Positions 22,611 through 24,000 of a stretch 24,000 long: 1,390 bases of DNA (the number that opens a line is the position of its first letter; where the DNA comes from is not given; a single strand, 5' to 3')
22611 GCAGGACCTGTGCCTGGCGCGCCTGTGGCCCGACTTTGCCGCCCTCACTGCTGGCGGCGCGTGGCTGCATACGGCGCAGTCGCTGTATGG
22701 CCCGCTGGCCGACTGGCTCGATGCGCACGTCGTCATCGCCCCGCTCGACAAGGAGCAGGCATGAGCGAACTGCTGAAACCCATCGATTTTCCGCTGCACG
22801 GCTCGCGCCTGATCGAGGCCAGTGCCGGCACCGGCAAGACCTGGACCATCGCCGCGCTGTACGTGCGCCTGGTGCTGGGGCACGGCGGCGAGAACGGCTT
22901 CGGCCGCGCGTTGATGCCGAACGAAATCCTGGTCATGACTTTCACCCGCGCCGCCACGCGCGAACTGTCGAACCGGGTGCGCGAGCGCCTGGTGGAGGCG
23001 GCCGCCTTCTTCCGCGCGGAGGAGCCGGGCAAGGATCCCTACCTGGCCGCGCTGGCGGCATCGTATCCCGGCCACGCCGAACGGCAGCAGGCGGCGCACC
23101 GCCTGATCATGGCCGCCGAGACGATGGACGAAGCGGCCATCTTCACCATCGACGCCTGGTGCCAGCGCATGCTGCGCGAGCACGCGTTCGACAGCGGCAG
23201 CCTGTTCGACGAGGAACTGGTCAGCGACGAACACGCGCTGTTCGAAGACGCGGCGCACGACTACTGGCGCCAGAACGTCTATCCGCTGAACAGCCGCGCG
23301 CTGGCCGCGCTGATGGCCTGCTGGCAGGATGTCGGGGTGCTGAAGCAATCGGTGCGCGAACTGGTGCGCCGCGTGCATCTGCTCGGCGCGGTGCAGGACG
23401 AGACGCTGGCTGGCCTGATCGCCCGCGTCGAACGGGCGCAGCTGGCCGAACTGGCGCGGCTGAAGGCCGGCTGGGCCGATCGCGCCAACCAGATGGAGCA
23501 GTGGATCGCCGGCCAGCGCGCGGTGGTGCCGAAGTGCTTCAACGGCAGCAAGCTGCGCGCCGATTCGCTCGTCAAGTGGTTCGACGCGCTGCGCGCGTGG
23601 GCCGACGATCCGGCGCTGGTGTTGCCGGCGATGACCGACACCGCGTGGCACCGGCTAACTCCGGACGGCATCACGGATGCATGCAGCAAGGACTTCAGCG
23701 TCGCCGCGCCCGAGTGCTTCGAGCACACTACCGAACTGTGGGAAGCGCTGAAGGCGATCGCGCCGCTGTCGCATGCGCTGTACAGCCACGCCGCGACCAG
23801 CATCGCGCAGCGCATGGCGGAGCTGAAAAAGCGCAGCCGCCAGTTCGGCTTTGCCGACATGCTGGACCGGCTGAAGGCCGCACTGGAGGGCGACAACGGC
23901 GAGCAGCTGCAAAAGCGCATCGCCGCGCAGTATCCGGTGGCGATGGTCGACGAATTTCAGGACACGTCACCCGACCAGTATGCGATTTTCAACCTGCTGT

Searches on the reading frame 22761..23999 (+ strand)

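Call 62: search_protein_families(library=pfam, proteins=[window:22761-23999:+], max_evalue=0.001)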
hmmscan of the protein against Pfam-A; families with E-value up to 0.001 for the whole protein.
window:22761-23999:+ (413 aa): 2 families
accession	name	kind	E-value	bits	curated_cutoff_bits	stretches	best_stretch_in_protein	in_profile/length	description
PF00580.27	UvrD-helicase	-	6.2e-35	121.6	23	1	10-413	11-235/271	UvrD/REP helicase N-terminal domain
PF13245.12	AAA_19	-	1.9e-07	31.7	25.1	1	17-81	15-66/134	AAA domain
